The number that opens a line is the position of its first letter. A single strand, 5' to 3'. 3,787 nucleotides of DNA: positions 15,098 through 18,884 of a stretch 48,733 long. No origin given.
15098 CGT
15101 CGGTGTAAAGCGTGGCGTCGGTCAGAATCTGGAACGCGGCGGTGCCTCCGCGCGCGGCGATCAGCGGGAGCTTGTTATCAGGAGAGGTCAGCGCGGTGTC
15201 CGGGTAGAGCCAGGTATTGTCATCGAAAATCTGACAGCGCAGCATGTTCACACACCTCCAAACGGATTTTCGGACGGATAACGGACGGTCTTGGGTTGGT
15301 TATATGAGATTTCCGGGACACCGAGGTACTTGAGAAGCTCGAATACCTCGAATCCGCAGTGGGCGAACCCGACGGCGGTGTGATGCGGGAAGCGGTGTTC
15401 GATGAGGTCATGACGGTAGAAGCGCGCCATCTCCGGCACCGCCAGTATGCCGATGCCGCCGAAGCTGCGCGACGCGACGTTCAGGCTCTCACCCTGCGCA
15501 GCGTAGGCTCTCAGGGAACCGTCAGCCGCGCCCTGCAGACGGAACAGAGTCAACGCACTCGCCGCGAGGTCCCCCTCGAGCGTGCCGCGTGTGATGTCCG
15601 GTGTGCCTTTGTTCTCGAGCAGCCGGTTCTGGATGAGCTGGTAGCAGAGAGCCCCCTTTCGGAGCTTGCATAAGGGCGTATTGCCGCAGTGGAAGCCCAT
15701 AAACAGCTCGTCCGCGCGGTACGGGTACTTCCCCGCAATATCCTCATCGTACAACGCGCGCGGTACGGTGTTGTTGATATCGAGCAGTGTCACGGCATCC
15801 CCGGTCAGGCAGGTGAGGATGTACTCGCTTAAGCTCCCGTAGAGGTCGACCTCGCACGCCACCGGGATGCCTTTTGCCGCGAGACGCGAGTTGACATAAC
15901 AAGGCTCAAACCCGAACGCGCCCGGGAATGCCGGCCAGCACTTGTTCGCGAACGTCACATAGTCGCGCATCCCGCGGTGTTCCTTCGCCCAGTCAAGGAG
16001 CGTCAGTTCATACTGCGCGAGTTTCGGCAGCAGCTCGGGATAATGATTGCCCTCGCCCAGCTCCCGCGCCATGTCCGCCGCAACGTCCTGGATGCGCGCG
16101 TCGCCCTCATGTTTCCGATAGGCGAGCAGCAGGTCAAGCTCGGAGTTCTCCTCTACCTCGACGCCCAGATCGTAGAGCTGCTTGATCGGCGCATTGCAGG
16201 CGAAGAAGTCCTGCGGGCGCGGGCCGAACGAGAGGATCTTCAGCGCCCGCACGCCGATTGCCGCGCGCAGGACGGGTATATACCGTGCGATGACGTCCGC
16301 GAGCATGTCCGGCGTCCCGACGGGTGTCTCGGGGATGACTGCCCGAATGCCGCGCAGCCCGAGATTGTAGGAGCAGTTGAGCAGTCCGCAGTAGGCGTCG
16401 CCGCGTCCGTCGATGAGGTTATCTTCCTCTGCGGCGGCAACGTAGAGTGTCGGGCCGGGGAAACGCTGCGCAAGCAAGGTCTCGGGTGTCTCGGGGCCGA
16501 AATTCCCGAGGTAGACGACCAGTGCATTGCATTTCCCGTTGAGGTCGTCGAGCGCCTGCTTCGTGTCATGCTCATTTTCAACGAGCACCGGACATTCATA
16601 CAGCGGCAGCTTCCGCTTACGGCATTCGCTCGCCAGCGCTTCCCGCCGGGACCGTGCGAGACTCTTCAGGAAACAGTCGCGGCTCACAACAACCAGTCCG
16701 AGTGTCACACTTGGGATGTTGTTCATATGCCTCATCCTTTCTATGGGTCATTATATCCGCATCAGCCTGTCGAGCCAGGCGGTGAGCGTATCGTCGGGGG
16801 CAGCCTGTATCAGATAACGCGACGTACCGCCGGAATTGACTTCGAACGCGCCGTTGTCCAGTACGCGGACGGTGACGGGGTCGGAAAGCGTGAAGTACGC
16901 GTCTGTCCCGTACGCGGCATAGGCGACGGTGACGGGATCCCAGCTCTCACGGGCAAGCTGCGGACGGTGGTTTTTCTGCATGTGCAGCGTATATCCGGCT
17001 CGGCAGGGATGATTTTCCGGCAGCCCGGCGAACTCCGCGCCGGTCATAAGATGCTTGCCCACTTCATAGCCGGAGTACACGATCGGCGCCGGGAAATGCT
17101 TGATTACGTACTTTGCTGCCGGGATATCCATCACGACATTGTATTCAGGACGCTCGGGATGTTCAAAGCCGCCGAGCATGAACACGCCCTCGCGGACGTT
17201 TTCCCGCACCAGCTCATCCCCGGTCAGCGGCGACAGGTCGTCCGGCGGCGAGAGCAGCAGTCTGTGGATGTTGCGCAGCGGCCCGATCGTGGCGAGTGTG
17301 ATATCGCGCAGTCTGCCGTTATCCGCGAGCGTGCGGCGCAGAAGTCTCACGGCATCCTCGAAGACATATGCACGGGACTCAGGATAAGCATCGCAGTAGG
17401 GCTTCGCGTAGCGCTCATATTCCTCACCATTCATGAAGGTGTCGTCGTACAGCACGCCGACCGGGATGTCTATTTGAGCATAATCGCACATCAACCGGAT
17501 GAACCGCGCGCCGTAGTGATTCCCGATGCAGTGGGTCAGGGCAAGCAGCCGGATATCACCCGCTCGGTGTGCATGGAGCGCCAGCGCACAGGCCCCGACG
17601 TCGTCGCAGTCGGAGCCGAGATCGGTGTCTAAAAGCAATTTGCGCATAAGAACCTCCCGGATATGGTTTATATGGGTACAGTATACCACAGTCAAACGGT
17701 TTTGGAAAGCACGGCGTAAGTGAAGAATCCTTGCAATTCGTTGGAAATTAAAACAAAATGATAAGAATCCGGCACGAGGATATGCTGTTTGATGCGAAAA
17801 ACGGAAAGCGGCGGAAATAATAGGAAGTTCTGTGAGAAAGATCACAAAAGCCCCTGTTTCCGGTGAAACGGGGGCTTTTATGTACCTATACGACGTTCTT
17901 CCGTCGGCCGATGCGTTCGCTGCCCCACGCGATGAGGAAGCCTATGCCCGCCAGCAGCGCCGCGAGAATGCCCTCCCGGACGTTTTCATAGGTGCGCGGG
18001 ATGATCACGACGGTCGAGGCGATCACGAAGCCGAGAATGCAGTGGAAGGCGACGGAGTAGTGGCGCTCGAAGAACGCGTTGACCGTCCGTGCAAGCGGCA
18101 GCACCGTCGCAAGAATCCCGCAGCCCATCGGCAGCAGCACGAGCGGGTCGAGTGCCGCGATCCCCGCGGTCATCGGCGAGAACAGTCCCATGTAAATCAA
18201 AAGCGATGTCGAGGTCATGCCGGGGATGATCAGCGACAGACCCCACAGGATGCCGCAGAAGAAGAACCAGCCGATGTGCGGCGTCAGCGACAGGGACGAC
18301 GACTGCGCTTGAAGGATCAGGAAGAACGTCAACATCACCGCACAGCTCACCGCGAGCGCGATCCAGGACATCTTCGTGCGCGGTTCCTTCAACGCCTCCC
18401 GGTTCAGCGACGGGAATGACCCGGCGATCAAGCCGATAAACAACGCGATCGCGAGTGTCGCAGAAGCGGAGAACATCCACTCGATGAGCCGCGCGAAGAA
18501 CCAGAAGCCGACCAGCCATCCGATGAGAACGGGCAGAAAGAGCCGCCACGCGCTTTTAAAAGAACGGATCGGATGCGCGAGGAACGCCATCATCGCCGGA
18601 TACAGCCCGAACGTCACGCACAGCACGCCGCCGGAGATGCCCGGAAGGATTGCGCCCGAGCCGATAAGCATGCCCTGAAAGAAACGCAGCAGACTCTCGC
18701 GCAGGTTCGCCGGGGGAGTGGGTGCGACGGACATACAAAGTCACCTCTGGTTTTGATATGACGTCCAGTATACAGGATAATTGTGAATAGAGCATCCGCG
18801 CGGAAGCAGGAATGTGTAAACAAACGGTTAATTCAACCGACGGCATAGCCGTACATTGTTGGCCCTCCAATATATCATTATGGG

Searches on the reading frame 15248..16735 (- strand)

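Call 16: search_protein_families(library=pfam, proteins=[window:15248-16735:-], max_evalue=0.001)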
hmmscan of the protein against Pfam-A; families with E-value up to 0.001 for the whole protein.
window:15248-16735:- (495 aa): 1 family
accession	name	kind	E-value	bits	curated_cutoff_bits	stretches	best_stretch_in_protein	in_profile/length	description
PF02952.23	Fucose_iso_C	-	2.1e-17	63.5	29.3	1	348-474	2-138/143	L-fucose isomerase, C-terminal domain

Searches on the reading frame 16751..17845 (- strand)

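Call 16: search_protein_families(library=pfam, proteins=[window:16751-17845:-], max_evalue=0.001)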
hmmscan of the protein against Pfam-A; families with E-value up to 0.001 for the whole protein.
window:16751-17845:- (364 aa): 1 family
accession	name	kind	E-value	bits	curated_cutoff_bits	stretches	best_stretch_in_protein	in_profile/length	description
PF01156.24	IU_nuc_hydro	-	9.3e-15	55.5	34.2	1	71-328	2-259/297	Inosine-uridine preferring nucleoside hydrolase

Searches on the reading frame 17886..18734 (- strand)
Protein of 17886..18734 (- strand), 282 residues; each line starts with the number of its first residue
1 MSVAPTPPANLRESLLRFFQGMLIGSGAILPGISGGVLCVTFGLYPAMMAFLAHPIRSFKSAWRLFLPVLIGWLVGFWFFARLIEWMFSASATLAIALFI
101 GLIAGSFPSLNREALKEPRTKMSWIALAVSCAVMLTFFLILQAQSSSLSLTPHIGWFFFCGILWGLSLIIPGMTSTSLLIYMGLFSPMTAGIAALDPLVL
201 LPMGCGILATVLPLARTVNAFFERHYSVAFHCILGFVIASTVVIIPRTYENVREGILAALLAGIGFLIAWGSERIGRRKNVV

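Call 16: search_protein_families(library=pfam, proteins=[window:17886-18734:-], max_evalue=0.001)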
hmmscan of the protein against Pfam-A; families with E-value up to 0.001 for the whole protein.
window:17886-18734:- (282 aa): 1 family
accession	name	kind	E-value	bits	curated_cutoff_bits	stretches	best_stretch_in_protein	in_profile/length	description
PF04018.18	VCA0040-like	-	2.8e-35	122.5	26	2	24-247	1-231/246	Undecaprenyl phosphate translocase-like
